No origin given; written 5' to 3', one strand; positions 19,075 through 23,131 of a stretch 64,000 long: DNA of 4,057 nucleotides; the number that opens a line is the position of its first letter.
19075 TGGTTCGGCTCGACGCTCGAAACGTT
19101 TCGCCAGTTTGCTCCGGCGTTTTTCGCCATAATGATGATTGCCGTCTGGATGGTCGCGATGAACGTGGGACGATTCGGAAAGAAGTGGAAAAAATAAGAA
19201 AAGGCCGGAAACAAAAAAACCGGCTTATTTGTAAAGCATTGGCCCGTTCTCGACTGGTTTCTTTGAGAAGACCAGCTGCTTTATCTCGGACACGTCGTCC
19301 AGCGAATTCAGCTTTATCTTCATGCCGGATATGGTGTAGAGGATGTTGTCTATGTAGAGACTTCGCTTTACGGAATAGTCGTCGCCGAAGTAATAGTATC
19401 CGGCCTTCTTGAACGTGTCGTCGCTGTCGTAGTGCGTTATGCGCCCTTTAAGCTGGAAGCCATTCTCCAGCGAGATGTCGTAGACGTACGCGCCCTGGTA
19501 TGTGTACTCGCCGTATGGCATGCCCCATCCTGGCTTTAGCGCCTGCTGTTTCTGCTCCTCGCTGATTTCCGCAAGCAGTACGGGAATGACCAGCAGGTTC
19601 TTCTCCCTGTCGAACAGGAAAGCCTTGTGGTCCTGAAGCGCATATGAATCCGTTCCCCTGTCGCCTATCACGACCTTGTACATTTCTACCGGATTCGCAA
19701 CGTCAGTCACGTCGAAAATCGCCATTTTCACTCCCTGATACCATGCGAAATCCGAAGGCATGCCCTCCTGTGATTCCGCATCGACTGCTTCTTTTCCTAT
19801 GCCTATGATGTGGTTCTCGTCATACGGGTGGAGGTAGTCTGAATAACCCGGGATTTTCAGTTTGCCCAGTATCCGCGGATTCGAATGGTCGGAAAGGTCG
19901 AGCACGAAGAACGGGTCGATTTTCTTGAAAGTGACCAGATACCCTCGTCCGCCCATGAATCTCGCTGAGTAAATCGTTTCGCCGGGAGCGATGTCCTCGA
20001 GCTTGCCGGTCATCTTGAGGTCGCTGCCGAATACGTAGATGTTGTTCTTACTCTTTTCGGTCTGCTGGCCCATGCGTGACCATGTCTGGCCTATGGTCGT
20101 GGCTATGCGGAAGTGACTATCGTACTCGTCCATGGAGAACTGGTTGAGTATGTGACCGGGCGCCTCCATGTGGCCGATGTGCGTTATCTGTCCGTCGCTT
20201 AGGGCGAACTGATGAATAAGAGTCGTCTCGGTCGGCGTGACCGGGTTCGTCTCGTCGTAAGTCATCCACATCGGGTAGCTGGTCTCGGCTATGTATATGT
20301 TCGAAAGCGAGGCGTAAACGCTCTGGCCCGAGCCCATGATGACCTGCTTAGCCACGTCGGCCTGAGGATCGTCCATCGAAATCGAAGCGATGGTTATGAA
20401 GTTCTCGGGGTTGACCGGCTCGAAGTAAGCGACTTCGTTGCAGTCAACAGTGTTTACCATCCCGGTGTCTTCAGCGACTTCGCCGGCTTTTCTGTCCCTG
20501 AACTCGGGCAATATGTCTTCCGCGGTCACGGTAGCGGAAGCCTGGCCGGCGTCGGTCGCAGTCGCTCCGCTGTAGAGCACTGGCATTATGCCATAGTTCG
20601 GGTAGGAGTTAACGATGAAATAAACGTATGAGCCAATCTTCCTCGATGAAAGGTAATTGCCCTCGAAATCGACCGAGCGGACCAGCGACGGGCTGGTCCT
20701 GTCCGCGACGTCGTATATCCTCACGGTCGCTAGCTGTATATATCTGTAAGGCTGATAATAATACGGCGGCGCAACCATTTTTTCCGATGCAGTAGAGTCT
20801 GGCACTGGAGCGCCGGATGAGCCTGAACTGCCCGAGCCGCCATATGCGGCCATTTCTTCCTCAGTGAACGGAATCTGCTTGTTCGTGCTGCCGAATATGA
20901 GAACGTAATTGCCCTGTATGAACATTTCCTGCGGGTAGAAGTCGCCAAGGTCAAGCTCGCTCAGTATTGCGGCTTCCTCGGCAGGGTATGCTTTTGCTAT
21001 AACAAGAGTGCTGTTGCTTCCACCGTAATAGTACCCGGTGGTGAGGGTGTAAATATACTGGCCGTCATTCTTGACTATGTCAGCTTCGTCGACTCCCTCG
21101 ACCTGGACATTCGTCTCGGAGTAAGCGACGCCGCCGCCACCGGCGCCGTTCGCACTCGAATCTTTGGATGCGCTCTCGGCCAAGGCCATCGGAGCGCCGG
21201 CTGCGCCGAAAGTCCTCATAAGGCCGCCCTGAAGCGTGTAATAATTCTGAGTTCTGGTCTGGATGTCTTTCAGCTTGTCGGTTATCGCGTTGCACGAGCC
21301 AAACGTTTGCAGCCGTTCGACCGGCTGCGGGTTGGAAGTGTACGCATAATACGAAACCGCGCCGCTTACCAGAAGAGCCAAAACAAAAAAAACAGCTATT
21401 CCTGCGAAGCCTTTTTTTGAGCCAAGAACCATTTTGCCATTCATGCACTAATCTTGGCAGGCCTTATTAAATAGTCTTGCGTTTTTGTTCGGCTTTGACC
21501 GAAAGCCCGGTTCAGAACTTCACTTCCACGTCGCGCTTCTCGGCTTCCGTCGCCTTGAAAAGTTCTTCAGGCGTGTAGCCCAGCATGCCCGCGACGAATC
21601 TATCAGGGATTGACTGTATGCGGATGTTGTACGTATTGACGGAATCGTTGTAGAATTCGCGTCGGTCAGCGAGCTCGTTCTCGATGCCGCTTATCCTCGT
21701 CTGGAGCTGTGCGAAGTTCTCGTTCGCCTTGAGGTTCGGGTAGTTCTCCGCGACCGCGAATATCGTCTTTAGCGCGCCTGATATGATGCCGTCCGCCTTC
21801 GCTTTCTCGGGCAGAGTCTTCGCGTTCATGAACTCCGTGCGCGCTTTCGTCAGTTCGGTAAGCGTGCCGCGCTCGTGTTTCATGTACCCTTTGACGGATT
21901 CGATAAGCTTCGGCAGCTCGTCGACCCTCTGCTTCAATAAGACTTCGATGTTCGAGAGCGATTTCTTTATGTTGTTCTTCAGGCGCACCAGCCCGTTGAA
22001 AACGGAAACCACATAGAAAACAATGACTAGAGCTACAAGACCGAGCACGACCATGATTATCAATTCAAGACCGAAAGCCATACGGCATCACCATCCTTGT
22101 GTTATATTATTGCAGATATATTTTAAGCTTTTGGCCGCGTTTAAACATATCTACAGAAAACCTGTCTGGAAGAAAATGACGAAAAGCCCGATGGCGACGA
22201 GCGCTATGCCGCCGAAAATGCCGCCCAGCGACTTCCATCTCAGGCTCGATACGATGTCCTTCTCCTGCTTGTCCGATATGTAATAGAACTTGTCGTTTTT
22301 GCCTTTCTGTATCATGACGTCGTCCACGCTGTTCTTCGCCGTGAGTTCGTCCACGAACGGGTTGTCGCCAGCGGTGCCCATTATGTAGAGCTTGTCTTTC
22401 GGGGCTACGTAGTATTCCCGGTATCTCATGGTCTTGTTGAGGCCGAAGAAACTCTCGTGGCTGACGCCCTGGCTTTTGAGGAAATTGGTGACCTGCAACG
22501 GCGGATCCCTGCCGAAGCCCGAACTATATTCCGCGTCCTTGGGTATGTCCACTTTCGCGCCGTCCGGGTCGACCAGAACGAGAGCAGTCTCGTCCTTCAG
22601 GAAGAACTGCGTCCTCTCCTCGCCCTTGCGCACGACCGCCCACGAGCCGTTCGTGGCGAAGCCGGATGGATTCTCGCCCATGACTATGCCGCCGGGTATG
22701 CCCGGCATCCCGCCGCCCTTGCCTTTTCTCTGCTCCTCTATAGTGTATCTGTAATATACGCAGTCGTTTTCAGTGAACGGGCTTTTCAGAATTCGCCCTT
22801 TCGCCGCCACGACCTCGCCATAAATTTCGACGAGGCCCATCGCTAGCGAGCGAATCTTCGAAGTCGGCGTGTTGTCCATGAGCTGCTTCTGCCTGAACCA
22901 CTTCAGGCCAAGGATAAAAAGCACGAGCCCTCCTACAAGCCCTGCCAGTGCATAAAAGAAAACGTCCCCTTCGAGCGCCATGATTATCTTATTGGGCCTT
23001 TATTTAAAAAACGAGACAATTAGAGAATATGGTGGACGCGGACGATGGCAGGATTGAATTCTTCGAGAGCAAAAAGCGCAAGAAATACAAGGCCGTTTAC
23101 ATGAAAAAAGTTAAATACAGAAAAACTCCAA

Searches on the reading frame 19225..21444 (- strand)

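Call 92: search_protein_families(library=pfam, proteins=[window:19225-21444:-], max_evalue=0.0001)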
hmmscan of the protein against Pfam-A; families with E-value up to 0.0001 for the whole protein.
window:19225-21444:- (739 aa): 1 family
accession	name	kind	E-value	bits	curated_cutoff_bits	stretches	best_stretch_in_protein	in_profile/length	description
PF09826.15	Beta_propel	-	6.4e-165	550.2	22.4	1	108-717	1-494/495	Beta propeller domain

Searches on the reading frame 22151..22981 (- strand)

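Call 93: search_protein_families(library=pfam, proteins=[window:22151-22981:-], max_evalue=0.0001)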
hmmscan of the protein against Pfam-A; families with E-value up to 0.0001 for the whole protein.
window:22151-22981:- (276 aa): 1 family
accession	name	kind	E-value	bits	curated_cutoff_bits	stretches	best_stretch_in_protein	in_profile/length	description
PF12483.13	GIDE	-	1.8e-08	34.5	23.6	1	112-267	17-157/160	E3 Ubiquitin ligase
